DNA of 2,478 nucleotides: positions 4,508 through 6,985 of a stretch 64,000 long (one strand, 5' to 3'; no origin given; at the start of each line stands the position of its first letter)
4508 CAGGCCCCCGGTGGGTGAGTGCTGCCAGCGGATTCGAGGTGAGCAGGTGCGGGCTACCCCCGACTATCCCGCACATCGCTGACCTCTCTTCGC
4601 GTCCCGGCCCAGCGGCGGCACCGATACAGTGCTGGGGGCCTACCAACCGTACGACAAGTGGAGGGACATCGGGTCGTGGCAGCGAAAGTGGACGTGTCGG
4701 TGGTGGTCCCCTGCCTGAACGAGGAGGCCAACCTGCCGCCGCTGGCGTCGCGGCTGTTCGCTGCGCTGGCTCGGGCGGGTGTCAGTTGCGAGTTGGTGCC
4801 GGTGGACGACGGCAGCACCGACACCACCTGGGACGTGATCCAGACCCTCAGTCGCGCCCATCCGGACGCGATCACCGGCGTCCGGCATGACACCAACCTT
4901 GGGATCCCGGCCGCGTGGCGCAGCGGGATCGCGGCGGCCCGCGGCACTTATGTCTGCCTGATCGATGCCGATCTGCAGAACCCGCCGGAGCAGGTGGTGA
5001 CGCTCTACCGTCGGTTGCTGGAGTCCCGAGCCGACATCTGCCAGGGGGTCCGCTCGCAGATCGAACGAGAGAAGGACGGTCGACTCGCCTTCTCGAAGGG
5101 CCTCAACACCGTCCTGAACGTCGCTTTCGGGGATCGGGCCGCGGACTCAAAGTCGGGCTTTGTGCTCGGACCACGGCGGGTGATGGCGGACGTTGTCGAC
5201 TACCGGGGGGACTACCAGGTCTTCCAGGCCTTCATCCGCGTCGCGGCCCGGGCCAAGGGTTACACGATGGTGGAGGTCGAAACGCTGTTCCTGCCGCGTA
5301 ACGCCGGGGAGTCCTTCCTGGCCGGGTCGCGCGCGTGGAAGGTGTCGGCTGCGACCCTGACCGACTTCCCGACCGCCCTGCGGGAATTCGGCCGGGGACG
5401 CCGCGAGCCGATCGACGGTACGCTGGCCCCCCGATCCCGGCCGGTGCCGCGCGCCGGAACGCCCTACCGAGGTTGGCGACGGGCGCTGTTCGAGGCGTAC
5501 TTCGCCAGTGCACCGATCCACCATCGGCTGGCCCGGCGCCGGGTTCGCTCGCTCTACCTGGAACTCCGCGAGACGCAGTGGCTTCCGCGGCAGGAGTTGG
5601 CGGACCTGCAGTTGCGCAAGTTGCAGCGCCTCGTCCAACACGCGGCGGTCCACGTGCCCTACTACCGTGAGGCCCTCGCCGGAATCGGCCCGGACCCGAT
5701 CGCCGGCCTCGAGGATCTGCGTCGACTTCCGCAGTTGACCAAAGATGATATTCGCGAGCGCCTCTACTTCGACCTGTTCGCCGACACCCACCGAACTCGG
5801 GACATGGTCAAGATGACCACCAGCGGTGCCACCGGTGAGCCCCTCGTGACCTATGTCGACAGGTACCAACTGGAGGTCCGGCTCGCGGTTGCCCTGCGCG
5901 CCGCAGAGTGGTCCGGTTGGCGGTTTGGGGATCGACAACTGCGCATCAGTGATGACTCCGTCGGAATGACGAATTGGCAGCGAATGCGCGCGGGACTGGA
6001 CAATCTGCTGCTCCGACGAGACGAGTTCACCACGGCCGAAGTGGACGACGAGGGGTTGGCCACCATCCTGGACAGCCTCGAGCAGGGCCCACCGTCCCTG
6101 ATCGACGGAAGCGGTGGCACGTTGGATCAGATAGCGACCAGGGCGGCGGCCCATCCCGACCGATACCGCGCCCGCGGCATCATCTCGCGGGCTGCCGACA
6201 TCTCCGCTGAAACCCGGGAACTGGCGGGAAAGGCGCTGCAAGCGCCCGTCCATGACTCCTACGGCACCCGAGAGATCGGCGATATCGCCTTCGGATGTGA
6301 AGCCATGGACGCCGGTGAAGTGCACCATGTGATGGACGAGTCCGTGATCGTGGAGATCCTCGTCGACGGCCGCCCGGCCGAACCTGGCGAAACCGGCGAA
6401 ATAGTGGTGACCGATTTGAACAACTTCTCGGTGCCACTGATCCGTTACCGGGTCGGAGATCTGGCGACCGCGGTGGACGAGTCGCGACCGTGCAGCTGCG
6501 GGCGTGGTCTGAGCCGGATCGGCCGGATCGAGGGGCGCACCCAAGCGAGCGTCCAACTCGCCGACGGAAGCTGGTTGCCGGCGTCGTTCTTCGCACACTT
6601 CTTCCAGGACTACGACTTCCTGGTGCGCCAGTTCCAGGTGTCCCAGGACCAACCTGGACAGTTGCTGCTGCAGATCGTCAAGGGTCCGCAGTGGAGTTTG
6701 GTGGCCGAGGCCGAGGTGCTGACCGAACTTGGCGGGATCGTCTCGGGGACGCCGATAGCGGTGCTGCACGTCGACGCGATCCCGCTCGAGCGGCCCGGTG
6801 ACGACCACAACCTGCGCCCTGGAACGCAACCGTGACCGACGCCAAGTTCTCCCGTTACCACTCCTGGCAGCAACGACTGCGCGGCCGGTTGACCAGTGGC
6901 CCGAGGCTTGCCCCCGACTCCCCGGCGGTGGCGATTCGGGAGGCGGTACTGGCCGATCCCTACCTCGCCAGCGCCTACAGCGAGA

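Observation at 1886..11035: Divergent tailoring operons consistent with synthesis of a modified lipid-linked sugar donor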

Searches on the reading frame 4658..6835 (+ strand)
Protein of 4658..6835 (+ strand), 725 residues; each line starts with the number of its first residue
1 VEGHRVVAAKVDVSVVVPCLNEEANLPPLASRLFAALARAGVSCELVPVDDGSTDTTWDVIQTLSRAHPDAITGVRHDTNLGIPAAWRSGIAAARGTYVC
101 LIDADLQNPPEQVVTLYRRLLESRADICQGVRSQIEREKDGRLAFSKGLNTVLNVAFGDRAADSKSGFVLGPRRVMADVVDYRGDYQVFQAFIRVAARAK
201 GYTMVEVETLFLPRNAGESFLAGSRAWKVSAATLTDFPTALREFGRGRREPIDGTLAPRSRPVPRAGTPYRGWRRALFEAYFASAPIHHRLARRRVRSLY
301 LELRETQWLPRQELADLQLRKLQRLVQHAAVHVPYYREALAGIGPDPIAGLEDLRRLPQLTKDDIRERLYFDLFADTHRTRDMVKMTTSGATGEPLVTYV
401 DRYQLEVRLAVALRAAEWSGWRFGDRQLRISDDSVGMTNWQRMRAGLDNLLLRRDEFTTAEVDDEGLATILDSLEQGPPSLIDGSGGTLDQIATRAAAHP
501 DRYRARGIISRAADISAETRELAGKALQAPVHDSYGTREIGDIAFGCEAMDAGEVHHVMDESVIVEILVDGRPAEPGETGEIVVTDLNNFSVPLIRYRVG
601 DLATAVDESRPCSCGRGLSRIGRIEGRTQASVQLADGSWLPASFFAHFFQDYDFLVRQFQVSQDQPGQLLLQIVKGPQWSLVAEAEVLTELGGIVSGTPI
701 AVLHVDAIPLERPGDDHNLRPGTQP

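Call 4: search_protein_families(library=pfam, proteins=[window:4658-6835:+], max_evalue=0.01)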
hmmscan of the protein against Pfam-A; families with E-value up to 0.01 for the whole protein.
window:4658-6835:+ (725 aa): 2 families
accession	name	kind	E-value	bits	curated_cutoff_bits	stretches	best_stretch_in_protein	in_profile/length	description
PF00535.33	Glycos_transf_2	-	1.9e-23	83.7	23.3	1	14-140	1-123/168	Glycosyl transferase family 2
PF13641.12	Glyco_tranf_2_3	-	1.1e-05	26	27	1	13-132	3-123/230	Glycosyltransferase like family 2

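Call 5: search_protein_families(library=ncbifam, proteins=[window:4658-6835:+], max_evalue=0.01)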
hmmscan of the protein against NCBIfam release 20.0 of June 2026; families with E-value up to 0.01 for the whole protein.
window:4658-6835:+ (725 aa): 23 families
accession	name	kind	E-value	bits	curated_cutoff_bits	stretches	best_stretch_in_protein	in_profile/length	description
NF045666.1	DVU1553_fam_AMP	equivalog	2.3e-36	125.5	300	2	470-627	174-330/331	DVU_1553 family AMP-dependent CoA ligase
NF041878.1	paak_haloarch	equivalog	7.1e-32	110.5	700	1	305-631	4-328/427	phenylacetate--CoA ligase PaaK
NF053551.1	FlxY_rubin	equivalog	2.7e-25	89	520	2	533-642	232-337/424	flexirubin biosynthesis putative acyl-CoA ligase FlxY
TIGR02155.1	PA_CoA_ligase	equivalog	7.2e-25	87.4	646.3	2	309-425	3-120/422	phenylacetate--CoA ligase PaaK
NF007986.1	PRK10714.1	equivalog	4.8e-18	65.2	529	1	12-219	7-208/316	undecaprenyl-phosphate 4-deoxy-4-formamido-L-arabinose transferase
NF047588.1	GlcsyltransPgfSStrep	equivalog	1.5e-14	54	500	1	12-183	2-171/308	glycosyltransferase PgfS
TIGR02304.1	aden_form_hyp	equivalog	2.1e-12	46.8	251.9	1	471-673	180-375/430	F390 synthetase-related protein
NF007482.0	PRK10073.1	equivalog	1.2e-11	44.2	423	1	10-128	5-118/334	glycosyltransferase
NF041875.1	EPS_EpsD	equivalog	5.4e-11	42.5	370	1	13-123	1-107/325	exopolysaccharide biosynthesis glycosyltransferase EpsD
TIGR03937.1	PgaC_IcaA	equivalog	8.8e-11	41.4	422.3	1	12-105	46-135/407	poly-beta-1,6-N-acetyl-D-glucosamine synthase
NF041217.1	BagE_FevW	exception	7e-10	38.4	800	1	313-697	12-390/424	bagremycin/ferroverdin synthetase BagE/FevW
TIGR03965.1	mycofact_glyco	equivalog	4.1e-09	35.8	280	1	11-107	74-166/467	mycofactocin biosynthesis glycosyltransferase MftF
NF010496.0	PRK13915.1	equivalog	6.5e-09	35.3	262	1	9-121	29-143/307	glucosyl-3-phosphoglycerate synthase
TIGR04283.1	glyco_like_mftF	equivalog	1.3e-08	34.7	182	1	13-146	1-122/221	TIGR04283 family arsenosugar biosynthesis glycosyltransferase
NF058614.1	PPMAGASynPpgS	equivalog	3e-08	33.4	370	1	12-142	1-123/226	polyprenyl-phospho-N-acetylgalactosaminyl synthase PpgS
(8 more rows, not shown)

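Call 15: find_homologous_proteins(query=window:4658-6835:+)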
Query window:4658-6835:+ (725 aa): 460 proteins with E <= 0.001 among 8000 candidates; the best 120 are listed.
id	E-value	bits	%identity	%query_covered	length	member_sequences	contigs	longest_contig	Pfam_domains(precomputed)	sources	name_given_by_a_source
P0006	0.0e+0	1622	100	99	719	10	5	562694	PF13641.13,PF00535.33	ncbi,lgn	-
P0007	9.8e-289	978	64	97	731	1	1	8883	PF13641.13,PF27533.1,PF00535.33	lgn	-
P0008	1.6e-288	977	63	97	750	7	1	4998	PF00535.33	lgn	-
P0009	1.1e-287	974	62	97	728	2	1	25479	PF13641.13,PF27533.1,PF00535.33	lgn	-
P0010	9.9e-278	942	62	97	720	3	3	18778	PF00535.33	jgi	-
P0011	1.5e-276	938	61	97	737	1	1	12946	PF10111.15,PF13641.13,PF27533.1,PF00535.33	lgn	-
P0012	1.6e-275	934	60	97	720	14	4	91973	PF27533.1,PF00535.33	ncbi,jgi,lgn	ncbi:MAG: glycosyltransferase [Candidatus Nanopelagicales bacterium]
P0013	7.2e-274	929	60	97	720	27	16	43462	PF00535.33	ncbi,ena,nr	ncbi:MAG: glycosyltransferase [Candidatus Nanopelagicales bacterium]|nr:glycosyltransferase [Candida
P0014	2.7e-273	927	60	97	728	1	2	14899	PF13641.13,PF27533.1,PF00535.33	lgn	-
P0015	1.6e-272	924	60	97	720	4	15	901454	PF13641.13,PF27533.1,PF00535.33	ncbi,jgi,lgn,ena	-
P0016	9.2e-264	895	59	97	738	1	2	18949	PF10111.15,PF13641.13,PF27533.1,PF00535.33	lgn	-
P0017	4.8e-251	853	56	98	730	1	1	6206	PF27533.1,PF00535.33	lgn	-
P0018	2.0e-249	848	56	97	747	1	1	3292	PF27533.1,PF00535.33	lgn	-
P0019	8.1e-249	846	58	97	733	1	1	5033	PF13641.13,PF27533.1,PF00535.33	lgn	-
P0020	6.0e-247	840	56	97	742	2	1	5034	PF13641.13,PF27533.1,PF00535.33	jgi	jgi:phenylacetate-CoA ligase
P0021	1.1e-244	832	56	97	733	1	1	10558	PF13641.13,PF27533.1,PF00535.33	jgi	jgi:phenylacetate-CoA ligase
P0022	2.1e-244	831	54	98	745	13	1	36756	PF27533.1,PF00535.33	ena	-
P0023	3.5e-244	831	57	98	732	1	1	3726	PF13641.13,PF27533.1,PF00535.33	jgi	jgi:phenylacetate-CoA ligase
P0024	7.9e-244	829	55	97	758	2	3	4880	PF13641.13,PF27533.1,PF00535.33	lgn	-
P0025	9.6e-244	829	55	97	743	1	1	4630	PF10111.15,PF13641.13,PF27533.1,PF00535.33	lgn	-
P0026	4.9e-243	827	56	98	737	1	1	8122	PF27533.1,PF00535.33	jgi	jgi:phenylacetate-CoA ligase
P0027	8.6e-243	826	56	97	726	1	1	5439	PF27533.1,PF00535.33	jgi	jgi:phenylacetate-CoA ligase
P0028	8.9e-243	826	54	98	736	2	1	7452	PF27533.1,PF00535.33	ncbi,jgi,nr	ncbi:MAG: glycosyltransferase [Acidimicrobiia bacterium]|nr:glycosyltransferase [Acidimicrobiia bact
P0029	9.6e-243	826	55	97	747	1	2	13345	PF10111.15,PF13641.13,PF27533.1,PF00535.33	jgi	jgi:phenylacetate-coenzyme A ligase PaaK-like adenylate-forming protein/glycosyltransferase involved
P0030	1.1e-242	826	56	97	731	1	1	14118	PF13641.13,PF27533.1,PF00535.33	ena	-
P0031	2.1e-242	825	55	97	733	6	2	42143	PF13641.13,PF27533.1,PF00535.33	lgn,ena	-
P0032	2.9e-242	824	56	97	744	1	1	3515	PF13641.13,PF27533.1,PF00535.33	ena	-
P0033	5.0e-242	824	55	98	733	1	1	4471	PF27533.1,PF00535.33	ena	-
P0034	5.8e-242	823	56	97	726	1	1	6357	PF13641.13,PF27533.1,PF00535.33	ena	-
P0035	9.7e-242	823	55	97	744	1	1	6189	PF13641.13,PF27533.1,PF00535.33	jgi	jgi:phenylacetate-CoA ligase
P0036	1.2e-241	822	55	98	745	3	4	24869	PF27533.1,PF00535.33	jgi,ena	jgi:phenylacetate-CoA ligase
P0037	1.3e-241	822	54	98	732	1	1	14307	PF10111.15,PF13641.13,PF27533.1,PF00535.33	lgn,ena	-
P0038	4.1e-241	820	55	97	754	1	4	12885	PF13641.13,PF27533.1,PF00535.33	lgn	-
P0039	9.2e-241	819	56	98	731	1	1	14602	PF27533.1,PF00535.33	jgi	jgi:phenylacetate-CoA ligase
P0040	4.6e-240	817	54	97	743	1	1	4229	PF13641.13,PF27533.1,PF00535.33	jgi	jgi:phenylacetate-CoA ligase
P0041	2.3e-239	815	55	97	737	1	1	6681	PF10111.15,PF13641.13,PF27533.1,PF00535.33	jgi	jgi:phenylacetate-CoA ligase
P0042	1.5e-238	812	55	97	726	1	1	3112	PF13641.13,PF27533.1,PF00535.33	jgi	jgi:phenylacetate-CoA ligase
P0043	2.2e-238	811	54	97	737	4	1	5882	PF13641.13,PF27533.1,PF00535.33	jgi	jgi:phenylacetate-coenzyme A ligase PaaK-like adenylate-forming protein/glycosyltransferase involved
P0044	3.9e-238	811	54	98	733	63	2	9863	PF13641.13,PF27533.1,PF00535.33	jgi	-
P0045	6.4e-238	810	55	98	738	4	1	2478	PF27533.1,PF00535.33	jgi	jgi:phenylacetate-CoA ligase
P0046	1.3e-237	809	54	98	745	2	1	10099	PF27533.1,PF00535.33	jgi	jgi:phenylacetate-CoA ligase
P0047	5.4e-237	807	55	97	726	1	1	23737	PF27533.1,PF00535.33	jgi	jgi:phenylacetate-CoA ligase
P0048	1.2e-236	806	55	97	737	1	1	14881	PF10111.15,PF27533.1,PF00535.33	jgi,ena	-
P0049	1.7e-236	805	55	96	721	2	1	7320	PF27533.1,PF00535.33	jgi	jgi:phenylacetate-CoA ligase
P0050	1.8e-236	805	53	98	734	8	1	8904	PF13641.13,PF27533.1,PF00535.33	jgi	jgi:phenylacetate-CoA ligase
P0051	2.2e-236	805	54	98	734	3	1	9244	PF13641.13,PF27533.1,PF00535.33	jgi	jgi:phenylacetate-CoA ligase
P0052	3.2e-236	804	54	97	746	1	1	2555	PF27533.1,PF00535.33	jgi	jgi:phenylacetate-CoA ligase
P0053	5.0e-236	804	54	98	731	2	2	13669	PF27533.1,PF00535.33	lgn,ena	-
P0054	5.3e-236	804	55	97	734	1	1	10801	PF13641.13,PF27533.1,PF00535.33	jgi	jgi:phenylacetate-CoA ligase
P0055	6.6e-236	803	54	97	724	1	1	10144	PF13641.13,PF27533.1,PF00535.33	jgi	jgi:phenylacetate-CoA ligase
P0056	8.8e-236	803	54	98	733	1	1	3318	PF27533.1,PF00535.33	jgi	jgi:phenylacetate-CoA ligase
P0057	3.3e-235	801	54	97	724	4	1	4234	PF13641.13,PF27533.1,PF00535.33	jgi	jgi:phenylacetate-coenzyme A ligase PaaK-like adenylate-forming protein/glycosyltransferase involved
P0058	5.0e-235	800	53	98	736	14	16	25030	PF27533.1,PF00535.33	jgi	jgi:phenylacetate-coenzyme A ligase PaaK-like adenylate-forming protein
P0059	1.1e-234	799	52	98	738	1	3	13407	PF27533.1,PF00535.33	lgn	-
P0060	1.0e-233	796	54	97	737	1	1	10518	PF13641.13,PF27533.1,PF00535.33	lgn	-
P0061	3.3e-233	794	53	98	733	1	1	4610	PF10111.15,PF13641.13,PF27533.1,PF00535.33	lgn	-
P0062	4.4e-233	794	53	97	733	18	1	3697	PF13641.13,PF27533.1,PF00535.33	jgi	jgi:phenylacetate-CoA ligase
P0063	5.3e-233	794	53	98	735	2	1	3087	PF13641.13,PF27533.1,PF00535.33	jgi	-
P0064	6.5e-233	793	53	97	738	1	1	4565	PF13641.13,PF27533.1,PF00535.33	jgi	-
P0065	1.0e-232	793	52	97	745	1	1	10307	PF13641.13,PF27533.1,PF00535.33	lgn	-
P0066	1.1e-232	793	54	97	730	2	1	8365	PF13641.13,PF27533.1,PF00535.33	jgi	jgi:phenylacetate-CoA ligase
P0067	1.3e-232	792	54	97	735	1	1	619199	PF27533.1,PF00535.33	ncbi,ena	-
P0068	1.7e-232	792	53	99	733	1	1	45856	PF13641.13,PF27533.1,PF00535.33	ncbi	-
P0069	1.3e-231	789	53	98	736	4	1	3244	PF27533.1,PF00535.33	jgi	-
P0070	2.7e-231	788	53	98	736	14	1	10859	PF27533.1,PF00535.33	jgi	jgi:phenylacetate-CoA ligase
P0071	1.0e-230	786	53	98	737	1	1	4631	PF13641.13,PF27533.1,PF00535.33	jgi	jgi:phenylacetate-CoA ligase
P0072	1.6e-230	785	53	98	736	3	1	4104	PF27533.1,PF00535.33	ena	-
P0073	2.0e-230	785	52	98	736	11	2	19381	PF27533.1,PF00535.33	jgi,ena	-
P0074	2.3e-230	785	53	97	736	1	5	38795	PF27533.1,PF00535.33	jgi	jgi:phenylacetate-CoA ligase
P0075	2.4e-230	785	52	98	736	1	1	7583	PF27533.1,PF00535.33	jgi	jgi:phenylacetate-coenzyme A ligase PaaK-like adenylate-forming protein/glycosyltransferase involved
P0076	3.1e-230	785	52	98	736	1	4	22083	PF27533.1,PF00535.33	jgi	jgi:phenylacetate-CoA ligase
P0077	4.3e-230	784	53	98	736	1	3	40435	PF27533.1,PF00535.33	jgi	jgi:phenylacetate-coenzyme A ligase PaaK-like adenylate-forming protein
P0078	6.2e-230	784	52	97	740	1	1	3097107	PF13641.13,PF27533.1,PF00535.33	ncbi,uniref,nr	ncbi:glycosyltransferase [Protaetiibacter intestinalis]|uniref:Glycosyltransferase n=1 Tax=Protaetii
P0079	9.7e-230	783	53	98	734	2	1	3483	PF13641.13,PF27533.1,PF00535.33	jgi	jgi:phenylacetate-CoA ligase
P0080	1.7e-229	782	53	98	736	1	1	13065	PF27533.1,PF00535.33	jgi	jgi:phenylacetate-CoA ligase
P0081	1.7e-229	782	53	98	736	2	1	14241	PF27533.1,PF00535.33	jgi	jgi:phenylacetate-CoA ligase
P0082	2.7e-229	781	53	98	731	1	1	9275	PF13641.13,PF27533.1,PF00535.33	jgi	jgi:phenylacetate-CoA ligase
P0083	3.1e-229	781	53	98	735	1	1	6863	PF13641.13,PF27533.1,PF00535.33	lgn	-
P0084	3.2e-229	781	53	97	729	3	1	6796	PF13641.13,PF27533.1,PF00535.33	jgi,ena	jgi:phenylacetate-CoA ligase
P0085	3.3e-229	781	53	98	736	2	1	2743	PF27533.1,PF00535.33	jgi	jgi:phenylacetate-CoA ligase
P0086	8.5e-229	780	53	97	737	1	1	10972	PF27533.1,PF00535.33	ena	-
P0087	3.2e-228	778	55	95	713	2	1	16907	PF27533.1,PF00535.33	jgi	jgi:phenylacetate-CoA ligase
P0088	1.1e-227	776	53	98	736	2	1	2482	PF27533.1,PF00535.33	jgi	jgi:phenylacetate-CoA ligase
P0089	2.0e-227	775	55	92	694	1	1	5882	PF27533.1,PF00535.33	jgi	jgi:phenylacetate-CoA ligase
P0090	2.5e-227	775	54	96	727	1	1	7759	PF13641.13,PF27533.1,PF00535.33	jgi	jgi:phenylacetate-CoA ligase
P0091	3.0e-227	775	52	97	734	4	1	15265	PF13641.13,PF27533.1,PF00535.33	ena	-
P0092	3.3e-227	775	53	98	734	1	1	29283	PF13641.13,PF27533.1,PF00535.33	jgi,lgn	jgi:phenylacetate-CoA ligase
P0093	3.4e-227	775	52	98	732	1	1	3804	PF13641.13,PF27533.1,PF00535.33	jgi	jgi:phenylacetate-CoA ligase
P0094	3.8e-227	774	53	97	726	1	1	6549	PF13641.13,PF27533.1,PF00535.33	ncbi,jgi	jgi:phenylacetate-CoA ligase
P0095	1.7e-226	772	50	97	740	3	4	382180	PF13641.13,PF27533.1,PF00535.33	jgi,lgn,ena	-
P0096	2.6e-226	772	52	98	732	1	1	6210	PF10111.15,PF27533.1,PF00535.33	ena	-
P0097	2.7e-226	771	54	92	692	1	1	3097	PF27533.1,PF00535.33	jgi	jgi:phenylacetate-CoA ligase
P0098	2.4e-225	768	52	97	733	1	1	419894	PF27533.1,PF00535.33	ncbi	-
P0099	4.1e-225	768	52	97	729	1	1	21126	PF13641.13,PF27533.1,PF00535.33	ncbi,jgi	jgi:phenylacetate-CoA ligase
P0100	4.2e-225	768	52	98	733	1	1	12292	PF13641.13,PF27533.1,PF00535.33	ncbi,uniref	ncbi:glycosyltransferase [Gemmatimonas sp.]|uniref:glycosyltransferase n=1 Tax=Gemmatimonas sp. TaxI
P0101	5.7e-225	767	50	98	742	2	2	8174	PF13641.13,PF27533.1,PF00535.33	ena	-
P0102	1.1e-224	766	52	97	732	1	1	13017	PF27533.1,PF00535.33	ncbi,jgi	jgi:phenylacetate-CoA ligase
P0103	1.6e-224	766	53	97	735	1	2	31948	PF27533.1,PF00535.33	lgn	-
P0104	3.1e-224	765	52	97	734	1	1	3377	PF13641.13,PF27533.1,PF00535.33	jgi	jgi:phenylacetate-CoA ligase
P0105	7.7e-224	763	52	97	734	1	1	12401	PF10111.15,PF13641.13,PF27533.1,PF00535.33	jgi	jgi:phenylacetate-CoA ligase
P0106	1.4e-223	763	51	97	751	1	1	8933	PF10111.15,PF13641.13,PF27533.1,PF00535.33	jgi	jgi:phenylacetate-coenzyme A ligase PaaK-like adenylate-forming protein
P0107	8.3e-223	760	53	96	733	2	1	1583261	PF10111.15,PF13641.13,PF27533.1,PF00535.33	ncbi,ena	-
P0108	7.3e-222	757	53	97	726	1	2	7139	PF13641.13,PF27533.1,PF00535.33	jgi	jgi:phenylacetate-CoA ligase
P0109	1.6e-221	756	52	97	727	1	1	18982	PF13641.13,PF27533.1,PF00535.33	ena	-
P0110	2.2e-221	755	51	97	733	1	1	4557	PF10111.15,PF13641.13,PF27533.1,PF00535.33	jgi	jgi:phenylacetate-CoA ligase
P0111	3.2e-221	755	52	97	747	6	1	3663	PF13641.13,PF27533.1,PF00535.33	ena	-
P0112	4.3e-221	754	51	97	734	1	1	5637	PF13641.13,PF27533.1,PF00535.33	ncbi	-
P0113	8.6e-221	753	51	97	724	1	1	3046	PF13641.13,PF27533.1,PF00535.33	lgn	-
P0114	3.8e-220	751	51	98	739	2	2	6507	PF10111.15,PF13641.13,PF27533.1,PF00535.33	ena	-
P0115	1.5e-216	739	49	97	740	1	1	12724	PF27533.1,PF00535.33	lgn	-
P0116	9.6e-214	730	50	97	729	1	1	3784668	PF13641.13,PF27533.1,PF00535.33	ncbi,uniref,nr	ncbi:glycosyltransferase [Nocardioides piscis]|uniref:Glycosyltransferase n=1 Tax=Nocardioides pisci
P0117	2.4e-213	729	50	97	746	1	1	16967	PF13641.13,PF27533.1,PF00535.33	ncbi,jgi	jgi:phenylacetate-CoA ligase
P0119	1.1e-211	723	50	97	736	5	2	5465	PF27533.1,PF00535.33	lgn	-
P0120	8.0e-211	720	50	97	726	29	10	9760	PF13641.13,PF27533.1,PF00535.33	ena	-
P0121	3.6e-209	715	49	96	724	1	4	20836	PF13641.13,PF27533.1,PF00535.33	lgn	-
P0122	1.3e-208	713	48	98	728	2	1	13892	PF13641.13,PF27533.1,PF00535.33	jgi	-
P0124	4.6e-208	711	47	97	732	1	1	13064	PF10111.15,PF13641.13,PF27533.1,PF00535.33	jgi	jgi:phenylacetate-CoA ligase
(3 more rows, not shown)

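Call 17: find_encoding_contigs(protein=P0078, flank=10000, max_places=2)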
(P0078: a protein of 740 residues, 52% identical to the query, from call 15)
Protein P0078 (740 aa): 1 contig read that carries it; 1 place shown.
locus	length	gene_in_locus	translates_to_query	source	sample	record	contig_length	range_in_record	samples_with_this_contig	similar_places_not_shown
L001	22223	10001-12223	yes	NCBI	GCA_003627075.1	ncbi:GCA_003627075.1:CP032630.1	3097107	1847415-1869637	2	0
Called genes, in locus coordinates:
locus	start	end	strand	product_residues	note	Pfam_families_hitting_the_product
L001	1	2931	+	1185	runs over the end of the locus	PF08310:LGFP, PF03230:Antirestrict (faint), PF08310:LGFP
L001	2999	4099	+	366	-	-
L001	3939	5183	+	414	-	PF01408:GFO_IDH_MocA, PF02894:GFO_IDH_MocA_C, PF22725:GFO_IDH_MocA_C3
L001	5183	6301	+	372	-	PF00155:Aminotran_1_2 (faint), PF01041:DegT_DnrJ_EryC1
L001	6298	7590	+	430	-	PF01210:NAD_Gly3P_dh_N (weak), PF02737:3HCDH_N, PF03446:NAD_binding_2 (weak), PF03721:UDPG_MGDP_dh_N, PF00984:UDPG_MGDP_dh, PF03720:UDPG_MGDP_dh_C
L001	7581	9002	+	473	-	PF04577:Glyco_transf_61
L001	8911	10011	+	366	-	PF00106:adh_short (faint), PF01073:3Beta_HSD, PF01370:Epimerase, PF04321:RmlD_sub_bind, PF16363:GDP_Man_Dehyd, PF07993:NAD_binding_4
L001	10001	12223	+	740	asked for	PF00535:Glycos_transf_2, PF13641:Glyco_tranf_2_3, PF27533:CapK_C (weak)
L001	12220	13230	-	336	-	PF03706:LPG_synthase_TM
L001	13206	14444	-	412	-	PF04321:RmlD_sub_bind, PF01073:3Beta_HSD, PF01370:Epimerase, PF02719:Polysacc_synt_2, PF07993:NAD_binding_4, PF13460:NAD_binding_10, PF16363:GDP_Man_Dehyd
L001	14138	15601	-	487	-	-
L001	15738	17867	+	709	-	PF00535:Glycos_transf_2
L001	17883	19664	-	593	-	PF04577:Glyco_transf_61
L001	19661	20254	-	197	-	PF25084:LbH_EIF2B (faint), PF00132:Hexapep, PF14602:Hexapep_2 (faint), PF25087:GMPPB_C (weak), PF00132:Hexapep (weak)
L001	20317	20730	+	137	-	PF05523:FdtA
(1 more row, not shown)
